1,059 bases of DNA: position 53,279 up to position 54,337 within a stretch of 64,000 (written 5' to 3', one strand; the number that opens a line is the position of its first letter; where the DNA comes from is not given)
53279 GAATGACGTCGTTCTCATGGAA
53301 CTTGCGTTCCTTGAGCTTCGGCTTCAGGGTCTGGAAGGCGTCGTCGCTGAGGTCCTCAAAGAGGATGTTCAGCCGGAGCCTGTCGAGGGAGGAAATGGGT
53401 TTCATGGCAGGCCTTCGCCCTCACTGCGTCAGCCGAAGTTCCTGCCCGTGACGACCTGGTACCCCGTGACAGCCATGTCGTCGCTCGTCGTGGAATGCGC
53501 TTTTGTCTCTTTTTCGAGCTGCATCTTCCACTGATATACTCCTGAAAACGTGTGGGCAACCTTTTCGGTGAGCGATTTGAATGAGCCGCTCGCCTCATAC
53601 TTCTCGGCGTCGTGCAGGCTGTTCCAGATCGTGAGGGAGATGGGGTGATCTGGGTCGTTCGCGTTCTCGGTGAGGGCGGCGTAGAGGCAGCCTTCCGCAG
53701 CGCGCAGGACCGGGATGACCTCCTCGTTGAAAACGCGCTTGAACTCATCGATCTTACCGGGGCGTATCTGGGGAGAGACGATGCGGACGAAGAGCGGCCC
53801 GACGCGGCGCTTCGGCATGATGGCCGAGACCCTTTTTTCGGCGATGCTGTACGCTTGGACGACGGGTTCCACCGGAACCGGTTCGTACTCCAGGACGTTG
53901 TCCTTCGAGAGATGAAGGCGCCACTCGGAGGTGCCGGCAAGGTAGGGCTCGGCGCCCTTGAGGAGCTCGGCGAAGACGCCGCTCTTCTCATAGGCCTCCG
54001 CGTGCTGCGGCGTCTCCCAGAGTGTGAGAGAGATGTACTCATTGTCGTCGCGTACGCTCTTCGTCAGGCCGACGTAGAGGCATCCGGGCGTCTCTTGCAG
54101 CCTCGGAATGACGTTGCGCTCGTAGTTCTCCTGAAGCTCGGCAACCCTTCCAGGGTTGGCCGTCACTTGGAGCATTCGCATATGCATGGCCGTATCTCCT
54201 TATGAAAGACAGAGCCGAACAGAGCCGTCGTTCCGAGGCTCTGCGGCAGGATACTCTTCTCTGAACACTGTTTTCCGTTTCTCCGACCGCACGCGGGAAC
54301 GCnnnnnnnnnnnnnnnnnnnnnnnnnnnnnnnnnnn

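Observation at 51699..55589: Signalling cluster: two paralogous GAF-PP2C (SpoIIE-type) phosphatases bracketing a tandem ABM-domain protein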

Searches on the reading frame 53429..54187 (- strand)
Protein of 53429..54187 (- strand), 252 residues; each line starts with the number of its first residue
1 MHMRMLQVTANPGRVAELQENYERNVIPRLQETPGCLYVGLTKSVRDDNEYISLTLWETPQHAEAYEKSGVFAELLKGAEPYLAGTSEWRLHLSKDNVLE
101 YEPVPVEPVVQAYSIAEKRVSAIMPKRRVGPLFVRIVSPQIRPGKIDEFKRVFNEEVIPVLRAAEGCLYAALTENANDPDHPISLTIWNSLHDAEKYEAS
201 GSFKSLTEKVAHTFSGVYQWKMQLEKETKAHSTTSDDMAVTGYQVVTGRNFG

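Call 3: search_protein_families(library=pfam, proteins=[window:53429-54187:-], max_evalue=0.01)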
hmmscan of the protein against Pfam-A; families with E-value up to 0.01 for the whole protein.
window:53429-54187:- (252 aa): 1 family
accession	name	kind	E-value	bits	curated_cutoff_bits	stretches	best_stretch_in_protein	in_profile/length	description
PF03992.22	ABM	-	5.8e-22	78.1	23.1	2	1-74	1-74/78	Antibiotic biosynthesis monooxygenase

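Call 7: search_solved_structures(query=window:53429-54187:-, max_evalue=1, show_alignments=2)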
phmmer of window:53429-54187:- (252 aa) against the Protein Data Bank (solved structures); distinct sequences matched with E-value up to 1: 15.
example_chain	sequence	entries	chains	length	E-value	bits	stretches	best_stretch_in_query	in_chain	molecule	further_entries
3fgv_A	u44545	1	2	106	0.17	14.6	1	26-66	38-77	uncharacterized protein with ferredoxin-like fold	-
4dpo_A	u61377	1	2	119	0.33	13.7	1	132-206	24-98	Conserved protein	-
4fvc_A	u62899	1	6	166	0.36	13.6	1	17-77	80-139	Putative uncharacterized protein yhgC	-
4jou_A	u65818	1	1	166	0.38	13.5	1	17-77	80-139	Putative uncharacterized protein yhgC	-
6ds7_A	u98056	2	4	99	0.38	13.5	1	9-87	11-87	Heme-degrading monooxygenase HmoB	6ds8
3tvz_A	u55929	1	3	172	0.41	13.4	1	17-77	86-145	Putative uncharacterized protein yhgC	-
4oz5_A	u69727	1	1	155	0.44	13.3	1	17-75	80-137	Bacillus subtilis HmoB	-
1x7v_A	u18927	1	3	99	0.45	13.3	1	7-84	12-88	PA3566 protein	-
3bm7_A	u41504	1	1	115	0.56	13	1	137-216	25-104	Protein of unknown function with ferredoxin-like fold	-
5uq4_A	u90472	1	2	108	0.57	12.9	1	9-87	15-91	Monooxygenase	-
6ple_A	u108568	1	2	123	0.64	12.8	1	9-87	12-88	Heme oxygenase (mycobilin-producing)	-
4fnh_A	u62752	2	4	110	0.64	12.8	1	140-207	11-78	Heme-degrading monooxygenase isdI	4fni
3gz7_A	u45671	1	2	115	0.7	12.6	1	5-76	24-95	Putative antibiotic biosynthesis monooxygenase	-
4nl5_A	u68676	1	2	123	0.79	12.5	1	10-87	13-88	Heme-degrading monooxygenase HmoB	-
3hx9_A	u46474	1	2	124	0.85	12.4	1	10-87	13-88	Protein Rv3592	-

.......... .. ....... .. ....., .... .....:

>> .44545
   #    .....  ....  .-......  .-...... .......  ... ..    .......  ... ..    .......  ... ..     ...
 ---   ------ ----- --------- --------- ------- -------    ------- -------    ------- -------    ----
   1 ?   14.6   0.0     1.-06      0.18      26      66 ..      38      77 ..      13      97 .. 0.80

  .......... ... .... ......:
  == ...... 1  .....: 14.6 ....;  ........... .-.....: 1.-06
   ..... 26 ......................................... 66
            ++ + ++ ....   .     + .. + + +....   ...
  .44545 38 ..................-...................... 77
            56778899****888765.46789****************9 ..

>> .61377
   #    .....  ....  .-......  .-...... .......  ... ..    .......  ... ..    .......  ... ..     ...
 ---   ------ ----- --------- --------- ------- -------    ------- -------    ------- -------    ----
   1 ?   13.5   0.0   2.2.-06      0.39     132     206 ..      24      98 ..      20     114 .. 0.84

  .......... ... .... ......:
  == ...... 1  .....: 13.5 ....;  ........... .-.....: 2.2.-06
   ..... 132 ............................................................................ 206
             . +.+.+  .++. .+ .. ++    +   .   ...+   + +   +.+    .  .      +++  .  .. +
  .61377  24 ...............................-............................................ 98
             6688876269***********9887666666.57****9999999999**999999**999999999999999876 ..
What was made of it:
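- On IsdG/IsdI/HmoA-type heme-degrading monooxygenases (the name some sources give homologues): PDB sequence hits to IsdI, HmoB and MhuD have E 0.3-0.9 (call 7).
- Tried and rejected: Only marginal hits, E >= 0.17 (call 7).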

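Call 8: find_homologous_proteins(query=window:53429-54187:-)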
Query window:53429-54187:- (252 aa): 97 proteins with E <= 0.001 among 342 candidates.
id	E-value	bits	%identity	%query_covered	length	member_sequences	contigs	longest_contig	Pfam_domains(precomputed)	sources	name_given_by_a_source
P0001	4.0e-166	569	100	100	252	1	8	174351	PF03992.23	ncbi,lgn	-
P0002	8.9e-150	515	93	98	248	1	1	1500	PF03992.23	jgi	jgi:heme-degrading monooxygenase HmoA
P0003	7.2e-147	505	88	100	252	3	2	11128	PF03992.23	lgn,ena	-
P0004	2.5e-140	484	85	100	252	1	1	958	PF03992.23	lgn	-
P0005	1.3e-133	462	81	100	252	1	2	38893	PF03992.23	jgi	jgi:heme-degrading monooxygenase HmoA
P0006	1.3e-133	462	79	100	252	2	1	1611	PF03992.23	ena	-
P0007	1.4e-133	462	80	100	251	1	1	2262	PF03992.23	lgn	-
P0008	4.6e-131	454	88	90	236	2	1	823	PF03992.23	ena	-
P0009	6.6e-131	453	80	100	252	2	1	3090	PF03992.23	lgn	-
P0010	5.2e-128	444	79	98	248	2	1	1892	PF03992.23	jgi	jgi:heme-degrading monooxygenase HmoA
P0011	6.9e-111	388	90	76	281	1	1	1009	PF03992.23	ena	-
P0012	2.2e-99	350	62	100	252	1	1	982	PF03992.23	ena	-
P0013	3.0e-98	346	61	100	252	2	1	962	PF03992.23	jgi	jgi:heme-degrading monooxygenase HmoA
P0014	1.7e-95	337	60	100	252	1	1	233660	PF03992.23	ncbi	-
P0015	1.7e-89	318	57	98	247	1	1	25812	PF03992.23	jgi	jgi:quinol monooxygenase YgiN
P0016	2.1e-83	298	53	100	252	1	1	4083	PF03992.23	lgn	-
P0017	4.7e-83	297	53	100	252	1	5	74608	PF03992.23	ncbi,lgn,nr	ncbi:MAG: antibiotic biosynthesis monooxygenase [Ignavibacteriae bacterium]|nr:antibiotic biosynthes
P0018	1.1e-82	295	52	100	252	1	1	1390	PF03992.23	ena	-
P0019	1.3e-82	295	52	100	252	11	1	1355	PF03992.23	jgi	-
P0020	1.8e-82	295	54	100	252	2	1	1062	PF03992.23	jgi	jgi:heme-degrading monooxygenase HmoA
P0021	1.8e-82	295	54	100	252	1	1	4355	PF03992.23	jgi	jgi:quinol monooxygenase YgiN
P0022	3.3e-82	294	54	100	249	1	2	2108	PF03992.23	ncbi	-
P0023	2.3e-81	291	53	100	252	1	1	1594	PF03992.23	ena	-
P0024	2.5e-80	288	54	100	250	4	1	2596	PF03992.23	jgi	jgi:quinol monooxygenase YgiN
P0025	1.3e-79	285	52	100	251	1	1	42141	PF03992.23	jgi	-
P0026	2.3e-79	284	50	100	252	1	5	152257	PF03992.23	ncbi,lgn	-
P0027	1.6e-78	282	52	100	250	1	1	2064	PF03992.23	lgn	-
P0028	8.6e-78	279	52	100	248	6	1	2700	PF03992.23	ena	-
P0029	1.8e-77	278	52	100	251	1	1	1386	PF03992.23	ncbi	-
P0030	2.8e-77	278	51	100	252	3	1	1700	PF03992.23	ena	-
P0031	7.9e-77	276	51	100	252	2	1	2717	PF03992.23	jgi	-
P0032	1.6e-76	275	50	100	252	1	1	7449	PF03992.23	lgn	-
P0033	1.7e-76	275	51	100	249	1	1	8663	PF03992.23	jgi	jgi:heme-degrading monooxygenase HmoA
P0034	4.1e-76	274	52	100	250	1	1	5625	PF03992.23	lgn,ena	-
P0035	5.8e-76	273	51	100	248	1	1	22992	PF03992.23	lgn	-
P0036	8.4e-76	273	51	100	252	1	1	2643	PF03992.23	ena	-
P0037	2.6e-75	271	51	100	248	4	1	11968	PF03992.23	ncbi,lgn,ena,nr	ncbi:antibiotic biosynthesis monooxygenase [bacterium]|nr:antibiotic biosynthesis monooxygenase [bac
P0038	5.2e-75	270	49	100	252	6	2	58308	PF03992.23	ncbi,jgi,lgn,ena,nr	ncbi:MAG TPA: antibiotic biosynthesis monooxygenase [Bacteroidota bacterium]|nr:antibiotic biosynthe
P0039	1.1e-74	269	49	100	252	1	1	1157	PF03992.23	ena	-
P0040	2.6e-74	268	49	100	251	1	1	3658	PF03992.23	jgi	-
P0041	4.3e-74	267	50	100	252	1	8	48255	PF03992.23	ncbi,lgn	-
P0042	2.9e-73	264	48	100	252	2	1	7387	PF03992.23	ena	-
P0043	2.9e-72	261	52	100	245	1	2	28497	PF03992.23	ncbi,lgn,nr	ncbi:MAG: antibiotic biosynthesis monooxygenase [Ignavibacteria bacterium]|nr:antibiotic biosynthesi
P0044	4.2e-72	261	47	100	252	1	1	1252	PF03992.23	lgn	-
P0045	1.7e-70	255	46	100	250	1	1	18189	PF03992.23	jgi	jgi:quinol monooxygenase YgiN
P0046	2.5e-70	255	49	91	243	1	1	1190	PF03992.23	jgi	jgi:quinol monooxygenase YgiN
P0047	1.6e-69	252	47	100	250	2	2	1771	PF03992.23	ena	-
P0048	3.5e-69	251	46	100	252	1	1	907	PF03992.23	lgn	-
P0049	6.6e-69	250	47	100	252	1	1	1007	PF03992.23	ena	-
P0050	1.8e-68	249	47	100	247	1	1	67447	PF03992.23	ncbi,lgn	-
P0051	8.7e-68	247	48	100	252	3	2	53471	PF03992.23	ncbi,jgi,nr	ncbi:MAG TPA: antibiotic biosynthesis monooxygenase family protein [Bacteroidota bacterium]|jgi:heme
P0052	1.1e-67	246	46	100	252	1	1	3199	PF03992.23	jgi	jgi:quinol monooxygenase YgiN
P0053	2.4e-67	245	44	100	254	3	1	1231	PF03992.23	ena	-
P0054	2.8e-66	242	46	100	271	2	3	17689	PF03992.23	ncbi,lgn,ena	-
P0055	1.6e-65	239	46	100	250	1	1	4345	PF03992.23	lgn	-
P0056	6.4e-65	237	45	100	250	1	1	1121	PF03992.23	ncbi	-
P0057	3.8e-64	235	43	99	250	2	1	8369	PF03992.23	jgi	-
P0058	4.6e-64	234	45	100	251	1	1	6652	PF03992.23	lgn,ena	-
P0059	1.6e-63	233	43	100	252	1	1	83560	PF03992.23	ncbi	-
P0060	1.8e-63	232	45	100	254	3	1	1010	PF03992.23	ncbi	-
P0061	2.7e-62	229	46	91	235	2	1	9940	PF03992.23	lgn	-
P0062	1.8e-61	226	44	100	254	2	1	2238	PF03992.23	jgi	-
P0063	2.4e-61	225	45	100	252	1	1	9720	PF03992.23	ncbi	-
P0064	3.2e-61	225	42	100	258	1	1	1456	PF03992.23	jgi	jgi:quinol monooxygenase YgiN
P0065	1.2e-60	223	43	100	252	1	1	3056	PF03992.23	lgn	-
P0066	1.9e-60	223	44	100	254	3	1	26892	PF03992.23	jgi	jgi:quinol monooxygenase YgiN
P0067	4.8e-60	221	42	99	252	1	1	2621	PF03992.23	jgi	-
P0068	8.7e-60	220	41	100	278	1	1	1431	PF03992.23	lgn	-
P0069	3.2e-59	218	42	100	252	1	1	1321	PF03992.23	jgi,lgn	-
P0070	7.1e-59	217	48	84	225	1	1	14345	PF03992.23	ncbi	-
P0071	1.4e-57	213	41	99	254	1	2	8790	PF03992.23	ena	-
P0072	1.9e-57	213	43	100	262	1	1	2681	PF03992.23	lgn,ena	-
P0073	3.5e-57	212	43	100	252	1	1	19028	PF03992.23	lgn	-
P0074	1.4e-56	210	43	100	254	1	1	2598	PF03992.23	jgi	jgi:quinol monooxygenase YgiN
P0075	3.4e-56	209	42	100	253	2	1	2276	PF03992.23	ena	-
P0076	5.1e-56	208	40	100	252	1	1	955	PF03992.23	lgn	-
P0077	2.4e-55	206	39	100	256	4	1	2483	PF03992.23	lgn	-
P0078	1.9e-54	203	42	99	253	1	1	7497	PF03992.23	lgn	-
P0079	2.0e-54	203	41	100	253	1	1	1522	PF03992.23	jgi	jgi:heme-degrading monooxygenase HmoA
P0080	2.2e-54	203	44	87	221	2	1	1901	PF03992.23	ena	-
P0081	7.4e-54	201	41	99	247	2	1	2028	PF03992.23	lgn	-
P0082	5.2e-53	198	41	100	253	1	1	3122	PF03992.23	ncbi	ncbi:MAG TPA: antibiotic biosynthesis monooxygenase [Bacteroidota bacterium]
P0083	2.3e-52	196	41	99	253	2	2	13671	PF03992.23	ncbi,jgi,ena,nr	ncbi:MAG TPA: antibiotic biosynthesis monooxygenase family protein [Bacteroidota bacterium]|nr:antib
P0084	2.8e-51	193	39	100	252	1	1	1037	PF03992.23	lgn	-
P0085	4.7e-51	192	40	100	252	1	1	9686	PF03992.23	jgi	-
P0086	5.2e-51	192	40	100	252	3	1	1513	PF03992.23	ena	-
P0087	7.0e-51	191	41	100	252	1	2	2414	PF03992.23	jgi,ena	jgi:heme-degrading monooxygenase HmoA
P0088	7.5e-51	191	42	100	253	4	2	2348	PF03992.23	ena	-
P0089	7.9e-51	191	40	100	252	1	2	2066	PF03992.23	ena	-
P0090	9.7e-51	191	41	100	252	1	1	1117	PF03992.23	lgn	-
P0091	1.0e-50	191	38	100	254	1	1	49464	PF03992.23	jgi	jgi:quinol monooxygenase YgiN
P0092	1.7e-50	190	41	100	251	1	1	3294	PF03992.23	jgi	jgi:heme-degrading monooxygenase HmoA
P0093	1.5e-49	187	40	100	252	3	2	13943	PF03992.23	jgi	jgi:heme-degrading monooxygenase HmoA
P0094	1.6e-49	187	40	100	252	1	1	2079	PF03992.23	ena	-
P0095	9.2e-48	181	36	100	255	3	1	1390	PF03992.23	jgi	-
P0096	3.9e-46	176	39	99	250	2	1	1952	PF03992.23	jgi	jgi:heme-degrading monooxygenase HmoA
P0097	1.2e-29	122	48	56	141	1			PF03992.23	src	-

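Call 9: find_encoding_contigs(protein=P0014, flank=8000, max_places=2)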
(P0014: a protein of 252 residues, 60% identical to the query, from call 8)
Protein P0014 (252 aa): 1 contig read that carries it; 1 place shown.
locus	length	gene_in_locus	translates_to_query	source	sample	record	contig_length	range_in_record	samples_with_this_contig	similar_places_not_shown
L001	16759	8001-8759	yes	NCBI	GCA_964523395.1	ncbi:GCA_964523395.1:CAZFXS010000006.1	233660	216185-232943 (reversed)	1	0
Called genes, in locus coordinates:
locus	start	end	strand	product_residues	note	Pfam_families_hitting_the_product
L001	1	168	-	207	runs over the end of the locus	-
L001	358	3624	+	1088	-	PF25852:DUF6242_C (faint), PF13088:BNR_2 (faint), PF02012:BNR (faint), PF15899:BNR_6 (faint), PF15902:Sortilin-Vps10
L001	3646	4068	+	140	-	PF20791:Acyl-ACP_TE_C (weak), PF01643:Acyl-ACP_TE, PF13279:4HBT_2, PF03061:4HBT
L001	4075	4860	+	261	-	PF00795:CN_hydrolase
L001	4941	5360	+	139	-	-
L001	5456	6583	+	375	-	PF13439:Glyco_transf_4, PF13477:Glyco_trans_4_2 (weak), PF13579:Glyco_trans_4_4, PF00534:Glycos_transf_1, PF13692:Glyco_trans_1_4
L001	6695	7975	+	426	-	PF01590:GAF, PF13185:GAF_2, PF13492:GAF_3, PF07228:SpoIIE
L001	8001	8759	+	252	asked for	PF03992:ABM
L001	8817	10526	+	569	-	PF00027:cNMP_binding, PF01590:GAF, PF13185:GAF_2, PF13492:GAF_3, PF07228:SpoIIE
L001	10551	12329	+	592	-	PF17899:Peptidase_M61_N, PF05299:Peptidase_M61, PF00595:PDZ (weak), PF13180:PDZ_2, PF17820:PDZ_6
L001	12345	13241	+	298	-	PF01676:Metalloenzyme, PF01663:Phosphodiest (weak), PF00884:Sulfatase (weak)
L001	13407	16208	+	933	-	PF08757:CotH, PF14870:PSII_BNR, PF25852:DUF6242_C (faint), PF15902:Sortilin-Vps10 (weak), PF14870:PSII_BNR, PF18962:Por_Secre_tail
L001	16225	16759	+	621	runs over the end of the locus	PF02129:Peptidase_S15, PF05448:AXE1 (faint), PF00561:Abhydrolase_1, PF12697:Abhydrolase_6 (weak), PF08530:PepX_C, PF18962:Por_Secre_tail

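Call 10: find_encoding_contigs(protein=P0026, flank=8000, max_places=2)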
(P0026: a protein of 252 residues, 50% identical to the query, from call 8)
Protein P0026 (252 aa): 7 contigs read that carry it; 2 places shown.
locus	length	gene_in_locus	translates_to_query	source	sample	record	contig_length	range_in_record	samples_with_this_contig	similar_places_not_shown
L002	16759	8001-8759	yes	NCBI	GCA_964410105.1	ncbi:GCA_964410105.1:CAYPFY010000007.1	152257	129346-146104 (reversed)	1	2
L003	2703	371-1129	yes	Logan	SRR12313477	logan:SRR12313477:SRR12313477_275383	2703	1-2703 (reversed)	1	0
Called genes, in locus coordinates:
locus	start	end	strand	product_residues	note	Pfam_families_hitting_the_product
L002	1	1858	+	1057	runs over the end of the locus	PF02012:BNR (faint), PF15902:Sortilin-Vps10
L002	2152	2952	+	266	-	PF00795:CN_hydrolase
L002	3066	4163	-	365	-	PF01041:DegT_DnrJ_EryC1, PF00155:Aminotran_1_2 (weak), PF01212:Beta_elim_lyase (weak)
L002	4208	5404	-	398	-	PF01075:Glyco_transf_9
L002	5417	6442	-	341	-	PF01075:Glyco_transf_9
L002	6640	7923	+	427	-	PF01590:GAF, PF13185:GAF_2, PF13492:GAF_3, PF07228:SpoIIE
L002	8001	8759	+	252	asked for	PF03992:ABM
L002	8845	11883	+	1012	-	PF00069:Pkinase, PF01636:APH (faint), PF07714:PK_Tyr_Ser-Thr, PF03109:ABC1 (weak), PF07719:TPR_2 (faint), PF13432:TPR_16 (faint), PF17667:Pkinase_fungal (weak), PF13371:TPR_9 (faint), +9 more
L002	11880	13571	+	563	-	PF00027:cNMP_binding, PF01590:GAF, PF13185:GAF_2, PF13492:GAF_3 (weak), PF07228:SpoIIE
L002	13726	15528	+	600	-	PF17899:Peptidase_M61_N, PF05299:Peptidase_M61, PF00595:PDZ (weak), PF13180:PDZ_2, PF17820:PDZ_6 (weak)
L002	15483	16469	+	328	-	PF01663:Phosphodiest (faint), PF01676:Metalloenzyme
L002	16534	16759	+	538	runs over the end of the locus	PF08757:CotH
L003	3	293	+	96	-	?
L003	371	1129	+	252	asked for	PF03992:ABM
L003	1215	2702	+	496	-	?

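Call 11: find_encoding_contigs(protein=P0059, flank=8000, max_places=2)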
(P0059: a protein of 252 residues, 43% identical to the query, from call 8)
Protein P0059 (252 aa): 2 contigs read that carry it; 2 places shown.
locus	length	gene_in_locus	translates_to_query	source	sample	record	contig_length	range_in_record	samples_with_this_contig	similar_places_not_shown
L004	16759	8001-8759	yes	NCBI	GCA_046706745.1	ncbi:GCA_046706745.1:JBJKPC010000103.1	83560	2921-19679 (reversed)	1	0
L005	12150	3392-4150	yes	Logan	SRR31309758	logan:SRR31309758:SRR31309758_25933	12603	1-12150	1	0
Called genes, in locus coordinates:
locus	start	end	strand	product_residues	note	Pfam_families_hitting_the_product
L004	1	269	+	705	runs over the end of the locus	PF00069:Pkinase, PF07714:PK_Tyr_Ser-Thr, PF01636:APH (faint), PF03109:ABC1 (weak), PF14531:Kinase-like (weak), PF17667:Pkinase_fungal (weak), PF13414:TPR_11 (weak), PF23914:TPR_CcmH_CycH (weak), +13 more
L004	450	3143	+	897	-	PF00069:Pkinase, PF01636:APH (faint), PF07714:PK_Tyr_Ser-Thr, PF17667:Pkinase_fungal (weak), PF07676:PD40 (faint), PF26550:Tricorn_2nd (faint), PF26549:Tricorn_N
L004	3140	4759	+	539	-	PF00450:Peptidase_S10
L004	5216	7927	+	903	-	PF00069:Pkinase, PF01636:APH (faint), PF03109:ABC1 (weak), PF07714:PK_Tyr_Ser-Thr, PF00930:DPPIV_N (faint), PF26549:Tricorn_N, PF07676:PD40, PF26549:Tricorn_N (weak), +1 more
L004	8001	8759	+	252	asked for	PF03992:ABM (weak)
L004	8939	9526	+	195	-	-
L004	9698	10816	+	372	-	PF17996:CE2_N, PF00657:Lipase_GDSL (weak), PF13472:Lipase_GDSL_2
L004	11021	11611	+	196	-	PF01184:Gpr1_Fun34_YaaH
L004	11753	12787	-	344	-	PF01875:Memo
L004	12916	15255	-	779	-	PF01546:Peptidase_M20, PF04389:Peptidase_M28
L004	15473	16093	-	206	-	PF12535:Nudix_N, PF00293:NUDIX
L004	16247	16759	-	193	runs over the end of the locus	PF04191:PEMT, PF04140:ICMT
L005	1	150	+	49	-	?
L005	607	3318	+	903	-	PF00069:Pkinase, PF01636:APH (faint), PF03109:ABC1 (weak), PF07714:PK_Tyr_Ser-Thr, PF00930:DPPIV_N (faint), PF26549:Tricorn_N, PF07676:PD40, PF26549:Tricorn_N (weak), +1 more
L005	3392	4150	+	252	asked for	PF03992:ABM (weak)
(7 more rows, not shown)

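Call 12: find_encoding_contigs(protein=P0091, flank=8000, max_places=2)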
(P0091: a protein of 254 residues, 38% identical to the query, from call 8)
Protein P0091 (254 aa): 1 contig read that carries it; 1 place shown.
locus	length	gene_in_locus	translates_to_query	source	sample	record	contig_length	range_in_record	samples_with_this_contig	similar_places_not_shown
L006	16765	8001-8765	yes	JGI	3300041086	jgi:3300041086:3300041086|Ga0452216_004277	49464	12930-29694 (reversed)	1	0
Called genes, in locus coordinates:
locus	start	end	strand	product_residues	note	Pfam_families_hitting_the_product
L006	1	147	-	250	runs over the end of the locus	PF00194:Carb_anhydrase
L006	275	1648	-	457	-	PF00561:Abhydrolase_1, PF12146:Hydrolase_4 (faint)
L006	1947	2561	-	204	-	PF10028:DUF2270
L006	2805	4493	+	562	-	PF00905:Transpeptidase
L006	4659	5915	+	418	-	PF02275:CBAH, PF03417:AAT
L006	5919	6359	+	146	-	PF13279:4HBT_2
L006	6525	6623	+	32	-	-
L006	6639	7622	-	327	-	PF00578:AhpC-TSA, PF08534:Redoxin, PF13905:Thioredoxin_8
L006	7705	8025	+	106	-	-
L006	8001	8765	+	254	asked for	PF03992:ABM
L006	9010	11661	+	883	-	PF00069:Pkinase, PF07714:PK_Tyr_Ser-Thr, PF14531:Kinase-like (weak), PF00515:TPR_1 (faint), PF07719:TPR_2 (faint), PF13181:TPR_8 (faint), PF13424:TPR_12 (faint), PF13428:TPR_14 (faint), +6 more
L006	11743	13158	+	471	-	PF01590:GAF, PF13185:GAF_2, PF13492:GAF_3, PF07228:SpoIIE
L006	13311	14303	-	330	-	-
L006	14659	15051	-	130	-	PF12844:HTH_19, PF13560:HTH_31 (weak), PF01381:HTH_3 (weak)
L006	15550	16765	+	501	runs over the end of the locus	PF03572:Peptidase_S41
